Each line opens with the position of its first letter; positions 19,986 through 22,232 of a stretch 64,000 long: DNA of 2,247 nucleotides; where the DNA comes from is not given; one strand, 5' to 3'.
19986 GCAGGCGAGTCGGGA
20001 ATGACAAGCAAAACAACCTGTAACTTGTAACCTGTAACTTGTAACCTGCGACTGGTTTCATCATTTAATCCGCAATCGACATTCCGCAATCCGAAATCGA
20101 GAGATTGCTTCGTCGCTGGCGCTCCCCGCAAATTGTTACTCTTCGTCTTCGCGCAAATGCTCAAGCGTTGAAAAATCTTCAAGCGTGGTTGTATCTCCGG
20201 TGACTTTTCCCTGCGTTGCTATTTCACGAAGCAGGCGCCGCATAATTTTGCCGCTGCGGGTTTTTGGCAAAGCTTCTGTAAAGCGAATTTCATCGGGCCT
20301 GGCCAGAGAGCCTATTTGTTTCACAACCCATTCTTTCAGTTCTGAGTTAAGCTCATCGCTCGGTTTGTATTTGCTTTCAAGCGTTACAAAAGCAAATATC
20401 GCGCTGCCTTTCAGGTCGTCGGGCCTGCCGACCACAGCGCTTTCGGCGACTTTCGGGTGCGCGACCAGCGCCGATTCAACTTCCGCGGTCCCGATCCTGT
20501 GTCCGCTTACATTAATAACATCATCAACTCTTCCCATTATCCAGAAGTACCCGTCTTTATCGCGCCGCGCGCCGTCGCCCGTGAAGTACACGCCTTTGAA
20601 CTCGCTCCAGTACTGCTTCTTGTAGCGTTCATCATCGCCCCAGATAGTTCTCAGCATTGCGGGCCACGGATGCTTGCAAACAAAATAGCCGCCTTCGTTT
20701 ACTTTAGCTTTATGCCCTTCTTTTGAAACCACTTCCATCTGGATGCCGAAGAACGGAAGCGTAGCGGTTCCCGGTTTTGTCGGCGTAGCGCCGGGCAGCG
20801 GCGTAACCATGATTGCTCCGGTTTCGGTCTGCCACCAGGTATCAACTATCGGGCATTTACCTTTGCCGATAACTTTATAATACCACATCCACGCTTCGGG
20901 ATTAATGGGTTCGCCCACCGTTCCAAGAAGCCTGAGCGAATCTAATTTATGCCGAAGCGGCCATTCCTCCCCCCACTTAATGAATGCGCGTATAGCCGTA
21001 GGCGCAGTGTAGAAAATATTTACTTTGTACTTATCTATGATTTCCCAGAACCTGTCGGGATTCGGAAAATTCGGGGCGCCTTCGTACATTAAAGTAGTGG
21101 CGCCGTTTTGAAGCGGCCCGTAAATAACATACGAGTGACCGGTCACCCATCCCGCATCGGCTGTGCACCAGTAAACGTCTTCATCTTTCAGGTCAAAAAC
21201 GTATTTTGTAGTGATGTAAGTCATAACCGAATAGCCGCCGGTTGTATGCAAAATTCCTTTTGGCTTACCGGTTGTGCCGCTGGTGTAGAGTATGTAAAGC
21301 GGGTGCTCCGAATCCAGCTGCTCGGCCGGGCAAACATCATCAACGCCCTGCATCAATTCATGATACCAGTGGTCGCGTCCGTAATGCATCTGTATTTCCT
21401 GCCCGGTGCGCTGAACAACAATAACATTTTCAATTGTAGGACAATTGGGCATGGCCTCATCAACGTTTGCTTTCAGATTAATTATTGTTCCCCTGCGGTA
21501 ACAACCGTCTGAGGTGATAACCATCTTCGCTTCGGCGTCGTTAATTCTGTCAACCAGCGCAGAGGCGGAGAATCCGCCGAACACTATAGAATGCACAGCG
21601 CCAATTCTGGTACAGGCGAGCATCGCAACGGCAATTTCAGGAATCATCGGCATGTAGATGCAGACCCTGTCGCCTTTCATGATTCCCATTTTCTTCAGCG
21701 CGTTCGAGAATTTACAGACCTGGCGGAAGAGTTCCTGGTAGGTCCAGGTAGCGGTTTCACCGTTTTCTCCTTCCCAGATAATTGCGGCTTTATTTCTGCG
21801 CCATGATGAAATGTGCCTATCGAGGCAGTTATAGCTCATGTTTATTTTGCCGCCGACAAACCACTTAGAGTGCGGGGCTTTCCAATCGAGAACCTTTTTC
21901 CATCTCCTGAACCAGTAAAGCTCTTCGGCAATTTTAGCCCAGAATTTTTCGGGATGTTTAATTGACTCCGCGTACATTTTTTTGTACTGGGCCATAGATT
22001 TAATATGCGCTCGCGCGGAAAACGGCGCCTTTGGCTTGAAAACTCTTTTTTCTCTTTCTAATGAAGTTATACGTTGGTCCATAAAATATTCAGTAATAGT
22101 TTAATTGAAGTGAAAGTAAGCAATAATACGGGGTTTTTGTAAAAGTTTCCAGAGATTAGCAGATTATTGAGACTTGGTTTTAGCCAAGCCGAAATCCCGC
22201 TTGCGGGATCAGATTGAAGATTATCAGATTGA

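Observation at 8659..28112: Three paralogs of an uncharacterised ~480-aa helical protein, each divergently paired with a secreted or outer-membrane protein gene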

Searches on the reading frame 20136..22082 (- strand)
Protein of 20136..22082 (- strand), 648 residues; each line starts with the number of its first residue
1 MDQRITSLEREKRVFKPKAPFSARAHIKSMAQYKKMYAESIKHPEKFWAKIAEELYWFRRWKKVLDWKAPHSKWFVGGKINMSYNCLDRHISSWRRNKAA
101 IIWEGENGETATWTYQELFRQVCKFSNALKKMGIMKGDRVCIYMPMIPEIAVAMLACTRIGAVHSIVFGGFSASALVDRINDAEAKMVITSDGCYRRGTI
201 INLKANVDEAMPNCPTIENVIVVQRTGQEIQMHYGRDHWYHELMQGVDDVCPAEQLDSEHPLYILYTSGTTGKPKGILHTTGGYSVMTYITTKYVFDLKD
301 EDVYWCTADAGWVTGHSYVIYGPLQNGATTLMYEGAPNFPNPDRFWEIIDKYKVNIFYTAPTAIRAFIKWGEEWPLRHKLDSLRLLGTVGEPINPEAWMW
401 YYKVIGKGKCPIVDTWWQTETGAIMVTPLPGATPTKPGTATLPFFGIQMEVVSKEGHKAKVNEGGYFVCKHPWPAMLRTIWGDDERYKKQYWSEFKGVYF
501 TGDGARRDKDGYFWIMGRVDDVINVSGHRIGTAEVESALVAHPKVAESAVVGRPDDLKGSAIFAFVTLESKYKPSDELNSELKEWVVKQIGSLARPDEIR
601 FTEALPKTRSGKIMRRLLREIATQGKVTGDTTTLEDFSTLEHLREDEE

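Call 85: search_protein_families(library=pfam, proteins=[window:20136-22082:-], max_evalue=0.001)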
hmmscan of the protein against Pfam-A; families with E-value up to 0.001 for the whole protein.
window:20136-22082:- (648 aa): 3 families
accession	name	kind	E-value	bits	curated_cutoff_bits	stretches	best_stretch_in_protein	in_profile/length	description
PF00501.34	AMP-binding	-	2.4e-84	283.8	29.9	1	95-473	9-378/384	AMP-binding enzyme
PF13193.12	AMP-binding_C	-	2.2e-27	96.2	24.5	1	534-612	1-76/76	AMP-binding enzyme C-terminal domain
PF16177.11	ACAS_N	-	7.8e-24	83.7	27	1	33-86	1-55/55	Acetyl-coenzyme A synthetase N-terminus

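Call 92: list_cluster_members(proteins=[window:20136-22079:-, window:10098-11123:-, window:8659-10098:+, window:14093-15556:+])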
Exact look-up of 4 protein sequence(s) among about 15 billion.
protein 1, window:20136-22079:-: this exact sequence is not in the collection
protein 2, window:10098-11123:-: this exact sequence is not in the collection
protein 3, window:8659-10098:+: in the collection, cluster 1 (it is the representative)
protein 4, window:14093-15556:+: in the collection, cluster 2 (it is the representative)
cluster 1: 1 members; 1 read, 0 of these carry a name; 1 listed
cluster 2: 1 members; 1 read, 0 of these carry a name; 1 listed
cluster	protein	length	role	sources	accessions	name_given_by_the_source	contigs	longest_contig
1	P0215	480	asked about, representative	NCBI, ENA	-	-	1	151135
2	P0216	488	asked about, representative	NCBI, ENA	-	-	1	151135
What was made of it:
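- Checked: The source's own gene calls agree for P1 (480 aa) and P2 (488 aa) (call 92).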
